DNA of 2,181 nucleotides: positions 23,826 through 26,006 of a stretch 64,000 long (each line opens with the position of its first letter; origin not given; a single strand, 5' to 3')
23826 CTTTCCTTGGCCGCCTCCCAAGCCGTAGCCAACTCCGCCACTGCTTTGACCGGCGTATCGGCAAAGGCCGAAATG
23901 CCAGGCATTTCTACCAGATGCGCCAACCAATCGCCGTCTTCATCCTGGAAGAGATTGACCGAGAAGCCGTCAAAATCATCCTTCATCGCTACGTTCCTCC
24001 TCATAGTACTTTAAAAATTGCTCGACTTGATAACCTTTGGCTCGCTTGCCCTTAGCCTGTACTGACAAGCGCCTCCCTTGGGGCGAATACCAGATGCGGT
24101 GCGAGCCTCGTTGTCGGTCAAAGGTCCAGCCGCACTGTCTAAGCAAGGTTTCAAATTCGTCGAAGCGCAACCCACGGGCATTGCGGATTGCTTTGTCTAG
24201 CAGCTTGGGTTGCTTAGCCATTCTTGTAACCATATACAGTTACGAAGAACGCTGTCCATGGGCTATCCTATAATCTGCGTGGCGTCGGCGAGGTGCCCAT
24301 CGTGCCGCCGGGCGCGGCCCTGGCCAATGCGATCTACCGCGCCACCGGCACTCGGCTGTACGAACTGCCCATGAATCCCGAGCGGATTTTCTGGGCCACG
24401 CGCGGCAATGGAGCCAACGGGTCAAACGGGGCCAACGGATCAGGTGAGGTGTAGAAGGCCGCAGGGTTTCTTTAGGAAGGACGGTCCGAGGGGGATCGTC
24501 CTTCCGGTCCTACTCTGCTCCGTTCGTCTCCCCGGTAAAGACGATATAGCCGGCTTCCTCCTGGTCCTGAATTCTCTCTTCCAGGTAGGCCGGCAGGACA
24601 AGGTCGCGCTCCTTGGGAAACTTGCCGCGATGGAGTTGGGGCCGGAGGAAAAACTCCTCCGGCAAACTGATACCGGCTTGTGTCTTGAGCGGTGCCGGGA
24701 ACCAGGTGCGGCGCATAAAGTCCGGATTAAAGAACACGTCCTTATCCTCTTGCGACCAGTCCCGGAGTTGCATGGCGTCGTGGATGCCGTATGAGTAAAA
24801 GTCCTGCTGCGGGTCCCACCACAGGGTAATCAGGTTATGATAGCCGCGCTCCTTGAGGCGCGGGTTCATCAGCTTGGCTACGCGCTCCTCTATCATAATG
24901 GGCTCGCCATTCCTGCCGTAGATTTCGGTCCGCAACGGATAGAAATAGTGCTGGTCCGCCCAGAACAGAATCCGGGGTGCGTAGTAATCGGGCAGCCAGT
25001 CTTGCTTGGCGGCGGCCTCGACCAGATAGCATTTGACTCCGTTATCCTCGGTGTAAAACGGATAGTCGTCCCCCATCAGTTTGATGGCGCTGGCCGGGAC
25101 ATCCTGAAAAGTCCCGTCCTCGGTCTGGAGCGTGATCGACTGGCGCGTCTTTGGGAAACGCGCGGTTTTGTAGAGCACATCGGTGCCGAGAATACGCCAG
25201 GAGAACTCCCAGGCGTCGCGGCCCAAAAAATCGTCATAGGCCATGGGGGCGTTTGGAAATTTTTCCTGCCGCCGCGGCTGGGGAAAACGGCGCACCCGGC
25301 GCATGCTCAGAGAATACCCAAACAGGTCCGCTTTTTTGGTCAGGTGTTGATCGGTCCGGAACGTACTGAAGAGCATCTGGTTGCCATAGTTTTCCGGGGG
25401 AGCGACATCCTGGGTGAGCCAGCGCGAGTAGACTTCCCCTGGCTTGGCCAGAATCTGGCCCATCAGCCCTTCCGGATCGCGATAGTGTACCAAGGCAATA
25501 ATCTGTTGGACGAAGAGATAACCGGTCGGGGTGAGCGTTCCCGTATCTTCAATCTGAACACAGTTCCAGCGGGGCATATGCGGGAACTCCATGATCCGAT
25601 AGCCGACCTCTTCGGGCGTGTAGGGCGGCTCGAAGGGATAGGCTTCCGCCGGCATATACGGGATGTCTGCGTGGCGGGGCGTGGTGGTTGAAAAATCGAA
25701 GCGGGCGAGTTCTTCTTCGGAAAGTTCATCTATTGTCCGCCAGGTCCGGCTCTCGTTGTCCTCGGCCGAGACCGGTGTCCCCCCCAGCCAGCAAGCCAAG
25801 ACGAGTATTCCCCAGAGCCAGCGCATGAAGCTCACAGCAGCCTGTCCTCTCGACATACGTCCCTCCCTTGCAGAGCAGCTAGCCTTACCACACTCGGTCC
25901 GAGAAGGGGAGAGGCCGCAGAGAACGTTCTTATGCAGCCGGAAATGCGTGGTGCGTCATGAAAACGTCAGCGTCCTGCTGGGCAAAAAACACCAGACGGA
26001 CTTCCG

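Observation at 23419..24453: hicAB toxin-antitoxin cassette inserted at the 3' end of the coxL-like gene, flanked by a ~180-bp diverged direct duplication of that 3' end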

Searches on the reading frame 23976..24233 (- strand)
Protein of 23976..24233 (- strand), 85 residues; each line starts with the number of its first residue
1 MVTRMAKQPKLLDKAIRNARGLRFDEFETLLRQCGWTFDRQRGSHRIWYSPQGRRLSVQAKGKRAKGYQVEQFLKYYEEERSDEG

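Call 6: search_protein_families(library=pfam, proteins=[window:23976-24233:-])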
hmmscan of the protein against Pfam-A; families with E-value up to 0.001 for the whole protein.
window:23976-24233:- (85 aa): 1 family
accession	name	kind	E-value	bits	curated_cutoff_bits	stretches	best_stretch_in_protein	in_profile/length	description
PF07927.17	HicA_toxin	-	1.9e-11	44.3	27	1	25-75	2-54/58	HicA toxin of bacterial toxin-antitoxin,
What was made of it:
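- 23976..24221 (-): hicA toxin (81 aa from the ATG at 24221; an alternative ATG lies at 24233). Overlaps the hicB start by 11 nt. Pfam HicA_toxin PF07927, E=2e-11 (call 6).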

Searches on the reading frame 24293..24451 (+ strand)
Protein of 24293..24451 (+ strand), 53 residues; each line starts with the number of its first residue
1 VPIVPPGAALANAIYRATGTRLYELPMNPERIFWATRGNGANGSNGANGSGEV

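Call 59: find_homologous_proteins(query=window:24293-24451:+, max_evalue=0.00001)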
Query seq(53 aa) (53 aa): 5 proteins with E <= 0.00001 among 6 candidates.
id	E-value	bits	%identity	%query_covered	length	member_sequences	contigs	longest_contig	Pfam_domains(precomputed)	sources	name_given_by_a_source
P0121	9.5e-21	90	90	77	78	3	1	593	-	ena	-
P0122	5.0e-14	69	89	72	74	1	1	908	-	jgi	jgi:CO/xanthine dehydrogenase Mo-binding subunit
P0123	1.8e-11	61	86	66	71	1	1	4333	-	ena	-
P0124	8.5e-9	53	60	98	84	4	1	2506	-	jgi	jgi:xanthine dehydrogenase molybdenum-binding subunit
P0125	7.7e-7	46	72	68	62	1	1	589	-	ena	-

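Call 60: find_encoding_contigs(protein=P0123, flank=4000, max_places=3)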
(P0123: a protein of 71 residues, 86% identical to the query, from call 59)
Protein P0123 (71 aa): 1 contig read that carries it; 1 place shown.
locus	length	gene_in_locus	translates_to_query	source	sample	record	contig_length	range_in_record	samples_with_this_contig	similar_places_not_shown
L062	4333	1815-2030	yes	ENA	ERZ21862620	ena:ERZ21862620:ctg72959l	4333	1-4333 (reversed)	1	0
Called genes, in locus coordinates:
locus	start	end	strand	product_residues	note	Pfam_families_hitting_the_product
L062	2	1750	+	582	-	?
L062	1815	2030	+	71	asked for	-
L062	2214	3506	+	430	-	PF02784:Orn_Arg_deC_N, PF00278:Orn_DAP_Arg_deC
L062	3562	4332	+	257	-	?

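Call 61: find_encoding_contigs(protein=P0124, flank=4000, max_places=3)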
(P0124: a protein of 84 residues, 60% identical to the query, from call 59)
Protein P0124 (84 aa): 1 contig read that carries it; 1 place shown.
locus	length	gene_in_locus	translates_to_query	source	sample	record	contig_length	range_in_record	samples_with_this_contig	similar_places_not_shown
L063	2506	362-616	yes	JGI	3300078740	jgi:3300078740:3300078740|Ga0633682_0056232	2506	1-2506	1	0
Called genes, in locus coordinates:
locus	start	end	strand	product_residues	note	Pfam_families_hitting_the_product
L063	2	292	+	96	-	?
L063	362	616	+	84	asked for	-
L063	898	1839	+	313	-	PF02558:ApbA, PF08546:ApbA_C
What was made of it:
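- Tried and rejected: The two inspected (L062, L063) look like the tail ORF of a gene split in two on a small contig, probably by a frameshift, but their DNA was not examined (calls 59-61).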

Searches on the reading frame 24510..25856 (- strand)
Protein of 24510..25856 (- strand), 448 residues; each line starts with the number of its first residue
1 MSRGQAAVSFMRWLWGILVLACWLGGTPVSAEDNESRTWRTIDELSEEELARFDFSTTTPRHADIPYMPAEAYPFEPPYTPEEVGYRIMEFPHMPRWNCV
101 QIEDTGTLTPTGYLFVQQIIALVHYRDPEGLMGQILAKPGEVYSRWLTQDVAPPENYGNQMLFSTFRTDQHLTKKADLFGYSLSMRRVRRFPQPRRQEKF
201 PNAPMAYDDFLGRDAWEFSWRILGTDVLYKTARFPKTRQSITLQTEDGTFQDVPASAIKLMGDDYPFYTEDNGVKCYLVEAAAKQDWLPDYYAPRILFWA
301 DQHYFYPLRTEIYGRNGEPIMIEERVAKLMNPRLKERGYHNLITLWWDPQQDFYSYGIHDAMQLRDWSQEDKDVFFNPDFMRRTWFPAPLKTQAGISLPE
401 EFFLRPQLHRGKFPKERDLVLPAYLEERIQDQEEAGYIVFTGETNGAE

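Call 6: search_protein_families(library=pfam, proteins=[window:24510-25856:-])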
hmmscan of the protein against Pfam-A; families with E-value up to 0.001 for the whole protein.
window:24510-25856:- (448 aa): 2 families
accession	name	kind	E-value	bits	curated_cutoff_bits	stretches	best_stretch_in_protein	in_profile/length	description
PF17131.11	LolA_like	-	1.6e-07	31.6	30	0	247-319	56-127/184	Outer membrane lipoprotein-sorting protein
PF07044.18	DUF1329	-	0.00019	21.3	23.1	1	135-318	132-304/368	Protein of unknown function (DUF1329)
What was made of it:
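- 24510..25856 (-): Convergent downstream gene, LolA_like/DUF1329 family, 448 aa. This is the right-hand conserved flank of the hotspot. Pfam (call 6).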
